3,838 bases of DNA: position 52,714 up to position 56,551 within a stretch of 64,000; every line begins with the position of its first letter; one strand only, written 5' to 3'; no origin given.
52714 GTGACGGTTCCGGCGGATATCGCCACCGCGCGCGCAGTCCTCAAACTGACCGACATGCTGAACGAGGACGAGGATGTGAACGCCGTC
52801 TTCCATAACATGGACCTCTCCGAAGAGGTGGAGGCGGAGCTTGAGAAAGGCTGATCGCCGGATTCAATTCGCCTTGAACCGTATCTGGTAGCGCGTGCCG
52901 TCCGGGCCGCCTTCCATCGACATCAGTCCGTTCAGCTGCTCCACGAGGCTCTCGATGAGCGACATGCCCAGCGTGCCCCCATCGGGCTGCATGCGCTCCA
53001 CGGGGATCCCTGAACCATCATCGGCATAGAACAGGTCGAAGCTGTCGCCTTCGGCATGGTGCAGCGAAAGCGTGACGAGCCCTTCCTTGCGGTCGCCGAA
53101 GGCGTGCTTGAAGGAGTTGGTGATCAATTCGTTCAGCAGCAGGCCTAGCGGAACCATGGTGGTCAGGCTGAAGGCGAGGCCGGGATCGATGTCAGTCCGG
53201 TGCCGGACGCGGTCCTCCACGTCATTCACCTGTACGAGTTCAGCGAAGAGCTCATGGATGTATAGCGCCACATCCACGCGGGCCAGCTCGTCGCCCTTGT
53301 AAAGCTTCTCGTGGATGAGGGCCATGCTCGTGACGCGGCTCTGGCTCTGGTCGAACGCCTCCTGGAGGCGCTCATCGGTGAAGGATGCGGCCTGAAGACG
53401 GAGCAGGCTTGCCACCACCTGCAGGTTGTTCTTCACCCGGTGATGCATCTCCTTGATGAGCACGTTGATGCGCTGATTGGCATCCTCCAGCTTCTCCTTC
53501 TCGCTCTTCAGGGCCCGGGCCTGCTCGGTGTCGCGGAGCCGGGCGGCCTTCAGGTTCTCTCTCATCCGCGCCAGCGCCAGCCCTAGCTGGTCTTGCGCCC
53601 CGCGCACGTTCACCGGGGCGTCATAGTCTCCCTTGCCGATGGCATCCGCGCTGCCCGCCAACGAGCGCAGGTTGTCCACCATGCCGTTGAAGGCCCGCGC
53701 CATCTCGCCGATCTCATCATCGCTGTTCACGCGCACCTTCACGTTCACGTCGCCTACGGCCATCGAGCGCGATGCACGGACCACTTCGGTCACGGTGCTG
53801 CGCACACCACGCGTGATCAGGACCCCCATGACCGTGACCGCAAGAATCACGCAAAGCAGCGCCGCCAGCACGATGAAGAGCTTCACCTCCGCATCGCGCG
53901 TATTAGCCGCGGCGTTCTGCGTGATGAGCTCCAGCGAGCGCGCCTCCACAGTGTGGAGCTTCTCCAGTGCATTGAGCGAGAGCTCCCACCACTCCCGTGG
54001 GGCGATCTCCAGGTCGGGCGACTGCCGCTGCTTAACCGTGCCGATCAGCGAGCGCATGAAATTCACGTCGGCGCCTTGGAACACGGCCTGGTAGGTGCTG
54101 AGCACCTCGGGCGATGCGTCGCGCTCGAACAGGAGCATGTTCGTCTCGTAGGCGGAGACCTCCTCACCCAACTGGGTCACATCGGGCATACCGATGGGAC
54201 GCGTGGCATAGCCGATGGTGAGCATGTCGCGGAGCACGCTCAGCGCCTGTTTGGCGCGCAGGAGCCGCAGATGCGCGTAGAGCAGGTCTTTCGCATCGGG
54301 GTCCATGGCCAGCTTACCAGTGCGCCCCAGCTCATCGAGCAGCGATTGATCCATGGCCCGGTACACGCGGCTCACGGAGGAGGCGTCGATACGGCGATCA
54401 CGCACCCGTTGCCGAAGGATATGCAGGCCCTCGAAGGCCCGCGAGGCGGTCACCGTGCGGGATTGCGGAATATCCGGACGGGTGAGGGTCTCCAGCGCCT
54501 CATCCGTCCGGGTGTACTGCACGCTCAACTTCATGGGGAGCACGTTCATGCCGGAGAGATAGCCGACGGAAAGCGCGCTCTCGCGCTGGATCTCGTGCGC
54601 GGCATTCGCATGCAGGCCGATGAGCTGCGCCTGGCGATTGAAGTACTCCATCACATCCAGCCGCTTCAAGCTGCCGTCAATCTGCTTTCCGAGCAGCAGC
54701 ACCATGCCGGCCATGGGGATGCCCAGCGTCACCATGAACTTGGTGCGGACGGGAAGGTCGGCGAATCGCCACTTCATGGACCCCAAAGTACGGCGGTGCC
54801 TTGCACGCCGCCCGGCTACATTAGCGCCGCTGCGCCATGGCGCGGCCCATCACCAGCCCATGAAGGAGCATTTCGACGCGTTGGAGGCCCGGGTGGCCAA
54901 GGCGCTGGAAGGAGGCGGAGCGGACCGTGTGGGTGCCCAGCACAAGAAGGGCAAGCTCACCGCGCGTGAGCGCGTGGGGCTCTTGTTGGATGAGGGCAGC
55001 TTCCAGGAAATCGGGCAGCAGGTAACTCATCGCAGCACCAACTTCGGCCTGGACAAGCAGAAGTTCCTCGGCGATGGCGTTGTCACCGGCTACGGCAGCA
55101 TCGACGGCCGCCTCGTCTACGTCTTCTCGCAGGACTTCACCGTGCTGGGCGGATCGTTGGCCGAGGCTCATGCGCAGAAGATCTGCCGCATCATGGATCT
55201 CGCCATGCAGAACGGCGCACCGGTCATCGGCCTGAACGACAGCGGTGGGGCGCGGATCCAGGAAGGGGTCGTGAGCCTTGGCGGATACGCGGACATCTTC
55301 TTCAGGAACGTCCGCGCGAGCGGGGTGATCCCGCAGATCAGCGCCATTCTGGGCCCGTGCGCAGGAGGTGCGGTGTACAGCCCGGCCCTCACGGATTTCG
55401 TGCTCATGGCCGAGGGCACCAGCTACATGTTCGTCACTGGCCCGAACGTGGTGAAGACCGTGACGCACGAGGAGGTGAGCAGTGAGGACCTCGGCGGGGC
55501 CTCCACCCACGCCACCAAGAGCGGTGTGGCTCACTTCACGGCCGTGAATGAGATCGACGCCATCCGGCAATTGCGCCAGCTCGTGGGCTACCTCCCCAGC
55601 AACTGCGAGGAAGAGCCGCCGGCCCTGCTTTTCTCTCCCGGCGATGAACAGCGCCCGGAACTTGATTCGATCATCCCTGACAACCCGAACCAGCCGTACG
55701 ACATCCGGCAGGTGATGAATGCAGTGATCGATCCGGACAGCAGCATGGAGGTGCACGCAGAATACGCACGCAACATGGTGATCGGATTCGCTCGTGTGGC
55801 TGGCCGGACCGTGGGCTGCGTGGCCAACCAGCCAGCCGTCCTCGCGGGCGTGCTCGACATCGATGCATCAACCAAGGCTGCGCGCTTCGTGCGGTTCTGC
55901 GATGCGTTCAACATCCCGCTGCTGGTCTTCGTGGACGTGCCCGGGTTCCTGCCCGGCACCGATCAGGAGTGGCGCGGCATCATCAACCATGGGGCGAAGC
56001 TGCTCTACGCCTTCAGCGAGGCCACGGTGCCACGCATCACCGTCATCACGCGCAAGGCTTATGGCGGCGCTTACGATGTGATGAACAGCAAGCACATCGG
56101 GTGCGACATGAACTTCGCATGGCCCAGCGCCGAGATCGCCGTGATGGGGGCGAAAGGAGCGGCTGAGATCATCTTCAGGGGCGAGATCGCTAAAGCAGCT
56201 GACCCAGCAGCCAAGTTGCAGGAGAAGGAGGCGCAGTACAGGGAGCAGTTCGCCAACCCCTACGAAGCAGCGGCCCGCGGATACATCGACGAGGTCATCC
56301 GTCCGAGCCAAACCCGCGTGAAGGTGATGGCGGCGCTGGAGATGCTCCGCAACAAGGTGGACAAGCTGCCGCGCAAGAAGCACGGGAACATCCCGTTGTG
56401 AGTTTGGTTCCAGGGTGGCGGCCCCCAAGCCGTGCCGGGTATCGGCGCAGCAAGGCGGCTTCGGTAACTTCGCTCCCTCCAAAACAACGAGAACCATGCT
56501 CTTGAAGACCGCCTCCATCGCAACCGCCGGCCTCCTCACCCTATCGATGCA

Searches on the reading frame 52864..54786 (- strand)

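Call 56: search_protein_families(library=pfam, proteins=[window:52864-54786:-], max_evalue=0.00001)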
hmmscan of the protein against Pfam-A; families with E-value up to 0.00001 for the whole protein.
window:52864-54786:- (640 aa): 5 families
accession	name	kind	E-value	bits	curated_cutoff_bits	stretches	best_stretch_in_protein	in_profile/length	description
PF07568.18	HisKA_2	-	3.5e-28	97.9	22.3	1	446-519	1-74/76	Histidine kinase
PF08376.15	NIT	-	7.7e-25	89.1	24.9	1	62-284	2-234/239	Nitrate and nitrite sensing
PF00672.30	HAMP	-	6.7e-15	55.6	25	1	326-374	4-52/53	HAMP domain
PF02518.31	HATPase_c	-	2.9e-08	34.6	26.4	1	547-638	6-108/111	Histidine kinase-, DNA gyrase B-, and HSP90-like ATPase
PF07536.20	HWE_HK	-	8.6e-06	26.8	22.8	0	446-499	1-52/83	HWE histidine kinase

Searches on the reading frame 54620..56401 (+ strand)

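Call 56: search_protein_families(library=pfam, proteins=[window:54620-56401:+], max_evalue=0.00001)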
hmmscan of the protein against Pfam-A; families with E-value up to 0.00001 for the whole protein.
window:54620-56401:+ (593 aa): 2 families
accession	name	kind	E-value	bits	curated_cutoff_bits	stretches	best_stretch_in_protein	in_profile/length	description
PF01039.27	Carboxyl_trans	-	2.9e-199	663.2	22.3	1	107-591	2-493/493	Carboxyl transferase domain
PF03255.19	ACCA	-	1.4e-12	47.9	23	1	419-533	135-244/310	Acetyl co-enzyme A carboxylase carboxyltransferase-like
